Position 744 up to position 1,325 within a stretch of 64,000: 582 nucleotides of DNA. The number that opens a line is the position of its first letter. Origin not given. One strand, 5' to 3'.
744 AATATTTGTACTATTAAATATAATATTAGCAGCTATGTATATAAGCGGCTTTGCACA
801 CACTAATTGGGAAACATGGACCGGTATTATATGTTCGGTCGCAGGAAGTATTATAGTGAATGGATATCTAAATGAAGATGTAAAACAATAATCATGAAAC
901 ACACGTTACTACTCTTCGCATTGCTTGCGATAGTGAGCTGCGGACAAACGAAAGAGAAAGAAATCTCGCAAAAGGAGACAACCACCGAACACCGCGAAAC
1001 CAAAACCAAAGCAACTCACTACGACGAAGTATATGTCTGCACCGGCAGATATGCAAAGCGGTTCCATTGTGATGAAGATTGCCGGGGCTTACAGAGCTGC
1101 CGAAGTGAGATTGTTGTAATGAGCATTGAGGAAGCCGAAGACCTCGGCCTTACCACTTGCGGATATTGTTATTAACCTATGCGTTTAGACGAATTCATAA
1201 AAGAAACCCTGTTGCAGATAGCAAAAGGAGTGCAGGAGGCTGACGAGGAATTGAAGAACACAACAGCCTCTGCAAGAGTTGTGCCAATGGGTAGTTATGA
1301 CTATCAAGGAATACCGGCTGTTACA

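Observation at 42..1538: Four-gene plus-strand cassette next to attP/int: two paralogous 4-TM proteins, a Cys-rich lipoprotein and a Trypco2-like protein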

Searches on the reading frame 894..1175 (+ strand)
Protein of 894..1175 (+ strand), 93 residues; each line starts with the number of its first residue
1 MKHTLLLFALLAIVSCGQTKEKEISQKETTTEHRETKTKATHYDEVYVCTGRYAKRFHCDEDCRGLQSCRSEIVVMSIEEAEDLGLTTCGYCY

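Call 3: search_protein_families(library=pfam, proteins=[window:894-1175:+], max_evalue=1)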
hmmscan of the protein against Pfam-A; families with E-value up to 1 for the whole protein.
window:894-1175:+ (93 aa): 3 families
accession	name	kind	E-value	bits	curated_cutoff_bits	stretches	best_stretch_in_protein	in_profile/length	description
PF19499.4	DUF6034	-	0.022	14.1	27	1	3-58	7-60/481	Family of unknown function (DUF6034)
PF00743.25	FMO-like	-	0.062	12.2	22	1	24-70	121-166/532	Flavin-binding monooxygenase-like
PF13667.11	ThiC-associated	-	0.16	12.2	27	1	22-72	22-72/81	ThiC-associated domain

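Call 4: search_protein_families(library=phrogs, proteins=[window:894-1175:+], max_evalue=1)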
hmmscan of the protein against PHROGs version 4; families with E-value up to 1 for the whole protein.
window:894-1175:+ (93 aa): 10 families
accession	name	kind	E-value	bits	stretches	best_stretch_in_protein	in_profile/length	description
phrog_8801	-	unknown function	0.03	15.9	1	1-42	1-44/94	-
phrog_9170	-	unknown function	0.032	15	1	6-46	10-53/159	-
phrog_15073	-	unknown function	0.039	15.2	1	6-54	13-61/64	-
phrog_5885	-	unknown function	0.05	14.9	1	3-39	4-37/127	-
phrog_1759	-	unknown function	0.055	14.7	1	5-41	7-45/144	-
phrog_17956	-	unknown function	0.071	13.9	1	4-42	5-45/223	-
phrog_2087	-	unknown function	0.097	12.4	1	5-71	44-100/360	-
phrog_17296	-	unknown function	0.12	13.5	1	13-59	18-63/125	-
phrog_3727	-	unknown function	0.17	12.7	1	5-42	9-44/209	-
phrog_11228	-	other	0.19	12.8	1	4-35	6-37/154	lipoprotein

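Call 5: search_protein_families(library=padloc, proteins=[window:894-1175:+], max_evalue=1)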
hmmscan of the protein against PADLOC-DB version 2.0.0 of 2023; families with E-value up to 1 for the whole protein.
window:894-1175:+ (93 aa): 2 families
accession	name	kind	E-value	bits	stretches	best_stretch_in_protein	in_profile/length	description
PDLC02343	AbiC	-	0.011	13.2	1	9-58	140-189/306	AbiC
PDLC00609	ZorB1|ZorB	-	0.039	11.4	1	4-39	29-64/232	MotB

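Call 6: search_protein_families(library=ncbifam, proteins=[window:894-1175:+], max_evalue=1)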
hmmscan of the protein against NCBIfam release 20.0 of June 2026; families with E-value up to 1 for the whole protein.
window:894-1175:+ (93 aa): 9 families
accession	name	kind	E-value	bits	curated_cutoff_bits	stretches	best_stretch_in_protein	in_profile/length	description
NF050142.1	PG1828_fam_lipo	equivalog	0.014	16.2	50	1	2-36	2-40/59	PG1828 family lipoprotein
NF005264.0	PRK06769.1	equivalog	0.014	15.2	217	1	16-65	48-97/175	HAD-IIIA family hydrolase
NF041193.1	lipo_SP0191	subfamily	0.015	15.3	75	1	2-42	2-45/190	SP0191 family lipoprotein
NF058647.1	lipo_LytA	equivalog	0.041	14.1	110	1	4-42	6-47/107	acidic lipoprotein LytA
TIGR02269.1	TIGR02269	equivalog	0.044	13.3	85.75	1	6-68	5-65/209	SitA6 family polymorphic toxin lipoprotein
NF047847.2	SS_mature_LptM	equivalog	0.054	13.6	27.7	1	1-19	1-23/31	LPS translocon maturation chaperone LptM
NF053772.1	BSAP5b_fam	equivalog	0.077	12.3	380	1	3-45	3-52/418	BSAP5b family pore-forming toxin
TIGR02352.1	thiamin_ThiO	equivalog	0.13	11.3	250.8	1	18-78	171-227/351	glycine oxidase ThiO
TIGR04313.1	aro_clust_Mycop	subfamily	0.17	11.6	40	1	5-38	12-44/296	aromatic motif membrane protein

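Call 15: find_related_loci(query=window:894-1175:+, collection=viral_contigs, flank=6000)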
Query window:894-1175:+ (93 aa) in viral_contigs; peptide patterns used: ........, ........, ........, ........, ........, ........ (x = any residue, [..] = any of these).
21 stretches matched a pattern, but none encodes a relative of the query by tblastn (E <= 1e-3).

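Call 17: find_homologous_proteins(query=window:894-1175:+, max_evalue=0.01)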
Query window:894-1175:+ (93 aa): 39 proteins with E <= 0.01 among 39 candidates.
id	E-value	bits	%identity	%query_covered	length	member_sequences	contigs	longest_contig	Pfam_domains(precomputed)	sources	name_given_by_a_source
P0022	1.3e-49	184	91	100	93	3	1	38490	-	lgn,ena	-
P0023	3.9e-48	179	90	100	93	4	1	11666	-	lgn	-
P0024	9.7e-48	178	89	100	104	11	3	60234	-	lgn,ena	-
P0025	1.5e-47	177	83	100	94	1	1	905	-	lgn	-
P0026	3.6e-46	173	86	100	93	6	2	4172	-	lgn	-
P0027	1.3e-42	161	82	100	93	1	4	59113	-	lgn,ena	-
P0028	2.3e-38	148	78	97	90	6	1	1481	-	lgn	-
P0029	4.0e-33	131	70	85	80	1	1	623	-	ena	-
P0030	8.5e-33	130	72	85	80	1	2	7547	-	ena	-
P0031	9.6e-33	130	67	100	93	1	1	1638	-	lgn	-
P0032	2.4e-32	129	70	100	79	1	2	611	-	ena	-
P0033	4.5e-32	128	73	100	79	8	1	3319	-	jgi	jgi:hypothetical protein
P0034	4.9e-32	128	71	99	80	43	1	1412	-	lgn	-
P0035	6.0e-32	127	72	85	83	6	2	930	-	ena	-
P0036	9.3e-32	127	72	100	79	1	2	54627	-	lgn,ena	-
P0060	1.5e-15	75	58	78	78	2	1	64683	-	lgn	-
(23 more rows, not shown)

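Call 20: find_encoding_contigs(protein=P0060, flank=8000, max_places=4)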
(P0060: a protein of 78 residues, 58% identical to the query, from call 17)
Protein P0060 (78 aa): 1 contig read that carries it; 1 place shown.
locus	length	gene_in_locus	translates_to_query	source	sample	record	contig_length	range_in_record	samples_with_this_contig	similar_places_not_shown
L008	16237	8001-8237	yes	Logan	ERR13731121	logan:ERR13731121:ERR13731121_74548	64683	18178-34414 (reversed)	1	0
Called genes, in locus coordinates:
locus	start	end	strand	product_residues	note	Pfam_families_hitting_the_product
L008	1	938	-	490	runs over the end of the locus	PF00176:SNF2-rel_dom, PF00270:DEAD (weak), PF04851:ResIII (weak), PF00271:Helicase_C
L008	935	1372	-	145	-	PF07105:DUF1367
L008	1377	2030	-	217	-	-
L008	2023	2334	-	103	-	-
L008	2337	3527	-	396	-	-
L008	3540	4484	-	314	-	PF03837:RecT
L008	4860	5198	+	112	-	-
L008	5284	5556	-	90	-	-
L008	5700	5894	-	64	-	-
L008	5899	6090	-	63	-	-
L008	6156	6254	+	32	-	-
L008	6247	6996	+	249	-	-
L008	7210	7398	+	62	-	-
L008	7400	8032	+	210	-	-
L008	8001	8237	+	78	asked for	-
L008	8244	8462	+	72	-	-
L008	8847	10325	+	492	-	PF13102:Phage_int_SAM_5 (weak)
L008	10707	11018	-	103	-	-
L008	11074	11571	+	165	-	PF24072:T7_gp14 (weak)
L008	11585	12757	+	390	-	-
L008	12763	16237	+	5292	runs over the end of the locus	PF18762:Kinase-PolyVal, PF18823:InPase, PF07669:Eco57I, PF00176:SNF2-rel_dom (faint), PF04851:ResIII, PF28555:Helicase_dom, PF00271:Helicase_C, PF18857:LPD38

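Call 26: search_solved_structures(query=A2, max_evalue=10, show_alignments=3)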
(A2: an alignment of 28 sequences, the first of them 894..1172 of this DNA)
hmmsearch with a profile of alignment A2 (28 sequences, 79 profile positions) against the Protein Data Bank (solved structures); distinct sequences matched with E-value up to 10: 4.
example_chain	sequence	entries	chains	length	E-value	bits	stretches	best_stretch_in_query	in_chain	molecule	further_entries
2h50_A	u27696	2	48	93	0.71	12.9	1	12-50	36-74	small heat shock protein Hsp26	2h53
2byu_A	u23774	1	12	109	0.76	12.8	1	13-50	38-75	HEAT SHOCK PROTEIN 16.9B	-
1gme_A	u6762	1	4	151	1.5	11.9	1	13-50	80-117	HEAT SHOCK PROTEIN 16.9B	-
11ts_A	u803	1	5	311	1.6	11.8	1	1-39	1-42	alpha/beta-hydrolase macrolide esterase EstT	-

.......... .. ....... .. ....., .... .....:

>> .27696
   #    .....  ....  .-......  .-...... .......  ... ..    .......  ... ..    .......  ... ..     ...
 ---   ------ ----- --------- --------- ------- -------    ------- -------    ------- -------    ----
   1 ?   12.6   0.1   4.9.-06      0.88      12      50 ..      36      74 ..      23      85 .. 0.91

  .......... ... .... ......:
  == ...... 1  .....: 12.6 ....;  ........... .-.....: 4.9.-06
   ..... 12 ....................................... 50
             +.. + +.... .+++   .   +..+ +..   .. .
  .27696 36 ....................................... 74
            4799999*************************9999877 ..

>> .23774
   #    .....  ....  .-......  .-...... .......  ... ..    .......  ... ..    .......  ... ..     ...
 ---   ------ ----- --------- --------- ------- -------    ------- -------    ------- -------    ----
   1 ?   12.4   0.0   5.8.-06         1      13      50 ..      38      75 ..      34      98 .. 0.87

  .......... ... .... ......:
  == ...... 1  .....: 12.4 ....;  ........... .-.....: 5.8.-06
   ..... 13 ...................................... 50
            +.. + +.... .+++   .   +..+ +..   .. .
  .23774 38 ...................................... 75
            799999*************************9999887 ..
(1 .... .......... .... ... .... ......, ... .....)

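Call 28: find_related_loci(query=A2, collection=genome_contigs, flank=8000)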
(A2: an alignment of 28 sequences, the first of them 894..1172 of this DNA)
Query A2 (93 aa) in genome_contigs; peptide patterns used: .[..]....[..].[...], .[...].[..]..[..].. (x = any residue, [..] = any of these).
42 stretches matched a pattern; 3 encode a relative of the query (tblastn E <= 1e-3); 3 distinct loci.
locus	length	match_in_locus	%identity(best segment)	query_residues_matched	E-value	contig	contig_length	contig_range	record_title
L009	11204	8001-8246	67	1-93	3e-36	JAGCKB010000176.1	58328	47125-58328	MAG: Bacteroidaceae bacterium isolate RGIG9863 Yak_Rectum-3__c297330, whole genome shotgun sequence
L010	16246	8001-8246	61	4-93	6e-32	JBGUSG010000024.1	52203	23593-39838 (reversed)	MAG: Paludibacteraceae bacterium isolate fecal_MAG_99 fecal_MAG_99_contig_0024, whole genome shotgun sequence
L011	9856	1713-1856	54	46-93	3e-13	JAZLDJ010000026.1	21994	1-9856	MAG: Alistipes sp. isolate T1900045036_TC20190029.MAGScoT_cleanbin_000020 SGB_4465_k141_595675, whole genome shotgun seq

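Call 30: find_related_loci(query=A2, collection=metagenome_contigs, flank=8000)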
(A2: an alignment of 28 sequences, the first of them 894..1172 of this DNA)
Query A2 (93 aa) in metagenome_contigs; peptide patterns used: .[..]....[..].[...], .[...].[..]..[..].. (x = any residue, [..] = any of these).
45 stretches matched a pattern; 5 encode a relative of the query (tblastn E <= 1e-3); 5 distinct loci.
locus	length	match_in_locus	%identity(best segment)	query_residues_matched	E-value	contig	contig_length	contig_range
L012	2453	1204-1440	68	1-93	2e-39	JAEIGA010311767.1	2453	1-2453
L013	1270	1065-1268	66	1-82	2e-33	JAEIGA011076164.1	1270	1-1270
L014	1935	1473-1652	44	30-93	3e-15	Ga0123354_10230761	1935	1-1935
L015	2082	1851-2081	37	5-87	9e-15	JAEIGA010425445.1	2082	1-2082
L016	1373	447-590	52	46-93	2e-14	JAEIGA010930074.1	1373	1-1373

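Call 31: find_related_loci(query=A2, collection=viral_contigs, flank=8000)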
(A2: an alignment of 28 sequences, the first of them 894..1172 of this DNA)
Query A2 (93 aa) in viral_contigs; peptide patterns used: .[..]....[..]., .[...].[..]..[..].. (x = any residue, [..] = any of these).
5 stretches matched a pattern; 1 encode a relative of the query (tblastn E <= 1e-3); 1 distinct loci.
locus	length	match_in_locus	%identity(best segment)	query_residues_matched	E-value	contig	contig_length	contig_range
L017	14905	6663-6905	41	1-93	3e-18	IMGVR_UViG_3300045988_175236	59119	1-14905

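Call 39: search_protein_families(library=pfam, proteins=[L008:7400-8032:+], max_evalue=0.1)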
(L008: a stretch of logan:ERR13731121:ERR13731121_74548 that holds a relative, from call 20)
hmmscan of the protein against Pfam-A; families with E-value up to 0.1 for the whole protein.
L008:7400-8032:+ (210 aa): 0 families

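Call 40: search_protein_families(library=phrogs, proteins=[L008:7400-8032:+], max_evalue=0.1)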
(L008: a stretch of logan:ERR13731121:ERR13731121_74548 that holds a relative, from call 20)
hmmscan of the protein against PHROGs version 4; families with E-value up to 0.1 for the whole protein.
L008:7400-8032:+ (210 aa): 4 families
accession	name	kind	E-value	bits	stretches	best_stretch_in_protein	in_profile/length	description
phrog_902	-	unknown function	0.012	16.9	1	1-46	8-51/118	-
phrog_6073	-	lysis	0.02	16.2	1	1-50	1-52/67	Rz-like spanin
phrog_13472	-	unknown function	0.021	16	1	1-40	1-40/113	-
phrog_14435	-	unknown function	0.078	14.2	0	3-41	2-40/128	-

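Call 42: predict_structure(alignment_id=A2)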
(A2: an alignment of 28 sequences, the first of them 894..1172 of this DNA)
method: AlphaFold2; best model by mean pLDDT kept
length: 93 residues; sequences in the alignment: 28
mean_pLDDT: 61.8   pTM: 0.42
mean pLDDT of the five models: 61.8, 61.4, 61.1, 59.2, 54.4
residues with pLDDT >= 90: 0; 70-90: 38; 50-70: 25; < 50: 30
segments of 3 or more residues with pLDDT < 50: 14-40
pLDDT, mean of each block of 10 residues (from residue 1): 53 48 39 42 75 58 76 85 79 63
secondary structure, 60 per line:
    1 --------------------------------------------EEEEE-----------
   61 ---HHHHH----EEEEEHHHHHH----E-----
elements in order: E45-49 H64-68 E73-77 H78-83

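Call 47: fold_search(model_id=the predicted structure, library=pdb)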
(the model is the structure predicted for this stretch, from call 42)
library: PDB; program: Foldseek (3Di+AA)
matches with E <= 10: 3; with E <= 0.001: 0
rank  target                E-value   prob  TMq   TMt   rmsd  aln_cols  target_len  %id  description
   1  1zvp_B                3.6e+00  0.12  0.28  0.21   7.7        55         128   14  Crystal Structure of a Protein of Unknown Function VC0802 from Vibrio cholerae, Possible Transport Protein (released 2005-07-19)
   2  1zvp_A                4.8e+00  0.10  0.28  0.21   8.8        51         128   18  Crystal Structure of a Protein of Unknown Function VC0802 from Vibrio cholerae, Possible Transport Protein (released 2005-07-19)
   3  3avr_A                8.2e+00  0.04  0.24  0.06   5.0        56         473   11  Catalytic fragment of UTX/KDM6A bound with histone H3K27me3 peptide, N-oxyalylglycine, and Ni(II) (released 2011-10-19)

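Call 83: fold_search(model_id=the predicted structure, library=viral)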
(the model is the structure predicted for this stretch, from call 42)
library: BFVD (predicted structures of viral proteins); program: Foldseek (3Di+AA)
matches with E <= 10: 20; with E <= 0.001: 0
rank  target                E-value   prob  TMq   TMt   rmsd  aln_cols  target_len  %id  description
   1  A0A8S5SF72            1.4e+00  0.09  0.27  0.11  14.6        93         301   18  Outer membrane protein assembly factor [Myoviridae sp. ctuev19]
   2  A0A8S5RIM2            1.6e+00  0.25  0.36  0.26   4.1        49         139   22  Metal binding domain of Ada [virus sp. ctML55]
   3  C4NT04                2.6e+00  0.05  0.22  0.13  23.8        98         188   11  Uncharacterized protein [Silicibacter phage DSS3phi2]
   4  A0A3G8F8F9            3.2e+00  0.04  0.23  0.20  17.1       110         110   14  (no name in the UniProt tables at hand)
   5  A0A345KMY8            5.1e+00  0.08  0.22  0.23   4.1        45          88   13  Uncharacterized protein [Arthrobacter phage MargaretKali]
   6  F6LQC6                5.1e+00  0.06  0.17  0.09  10.5        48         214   17  (no name in the UniProt tables at hand)
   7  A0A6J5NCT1            6.7e+00  0.08  0.27  0.39   4.3        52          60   15  Uncharacterized protein [uncultured Caudovirales phage]
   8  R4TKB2                6.7e+00  0.05  0.34  0.15  11.7        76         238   16  Uncharacterized protein [Halorubrum tailed virus 4]
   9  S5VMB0                6.7e+00  0.03  0.28  0.10   9.4        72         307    7  Uncharacterized protein [Pseudomonas phage PaBG]
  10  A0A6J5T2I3            7.2e+00  0.02  0.19  0.07  16.4        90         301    4  Uncharacterized protein [uncultured Caudovirales phage]
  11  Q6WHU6                7.7e+00  0.01  0.13  0.14   9.5        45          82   11  Uncharacterized protein [Vibrio phage KVP40 (isolate Vibrio parahaemolyticus/Japan/Matsuzaki/1991)]
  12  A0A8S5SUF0            8.2e+00  0.02  0.23  0.22  14.4        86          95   15  Uncharacterized protein [Siphoviridae sp. ctWf32]
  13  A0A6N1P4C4            8.2e+00  0.01  0.18  0.05  15.9        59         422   20  Putative orfan [Tupanvirus soda lake]
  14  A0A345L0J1            8.8e+00  0.03  0.23  0.24   7.1        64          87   12  Head-to-tail connector protein [Mycobacterium phage Steamy]
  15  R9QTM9                8.8e+00  0.03  0.28  0.22   9.1        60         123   15  Uncharacterized protein [Haloarcula sinaiiensis tailed virus 1]
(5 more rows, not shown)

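Call 85: search_protein_families(library=pfam, alignment_id=A2, max_evalue=10)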
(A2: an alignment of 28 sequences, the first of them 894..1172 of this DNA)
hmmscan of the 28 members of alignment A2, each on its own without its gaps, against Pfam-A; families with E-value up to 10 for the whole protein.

A. member 1, window:894-1172:+ (93 aa): 3 families
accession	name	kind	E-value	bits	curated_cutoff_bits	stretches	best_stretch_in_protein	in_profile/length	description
PF19499.4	DUF6034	-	0.022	14.1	27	1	3-58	7-60/481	Family of unknown function (DUF6034)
PF00743.25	FMO-like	-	0.062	12.2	22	1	24-70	121-166/532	Flavin-binding monooxygenase-like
PF13667.11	ThiC-associated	-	0.16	12.2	27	1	22-72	22-72/81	ThiC-associated domain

B. families by the number of members that match (of 28 scanned): 11 families
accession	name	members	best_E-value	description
PF05810.19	NinF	6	0.007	NinF protein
PF15300.11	INT_SG_DDX_CT_C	4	0.079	INTS6/SAGE1/DDX26B/CT45 C-terminus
PF00743.25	FMO-like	3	0.062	Flavin-binding monooxygenase-like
PF08139.17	LPAM_1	3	0.1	Prokaryotic membrane lipoprotein lipid attachment site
PF19499.4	DUF6034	2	0.022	Family of unknown function (DUF6034)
PF02805.21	Ada_Zn_binding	2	0.025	Metal binding domain of Ada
PF13667.11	ThiC-associated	2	0.026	ThiC-associated domain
PF04609.17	MCR_C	2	0.077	Methyl-coenzyme M reductase operon protein C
PF03032.20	FSAP_sig_propep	1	0.04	Frog skin active peptide family signal and propeptide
PF14293.11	YWFCY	1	0.088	YWFCY protein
PF09710.15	Trep_dent_lipo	1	0.15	Treponema clustered lipoprotein (Trep_dent_lipo)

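Call 86: search_protein_families(library=pfam, proteins=[L022:5985-6566:+, L022:6622-7011:+, L009:7671-7994:+], max_evalue=0.1)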
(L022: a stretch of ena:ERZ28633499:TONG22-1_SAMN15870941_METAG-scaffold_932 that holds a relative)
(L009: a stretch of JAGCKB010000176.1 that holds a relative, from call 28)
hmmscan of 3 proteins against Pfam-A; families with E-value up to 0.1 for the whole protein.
L022:5985-6566:+ (193 aa): 0 families

L022:6622-7011:+ (129 aa): 0 families

L009:7671-7994:+ (107 aa): 1 family
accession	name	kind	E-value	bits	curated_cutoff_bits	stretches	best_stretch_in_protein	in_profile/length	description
PF04211.18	MtrC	-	0.0057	16.2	25.5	1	57-106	100-146/268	Tetrahydromethanopterin S-methyltransferase, subunit C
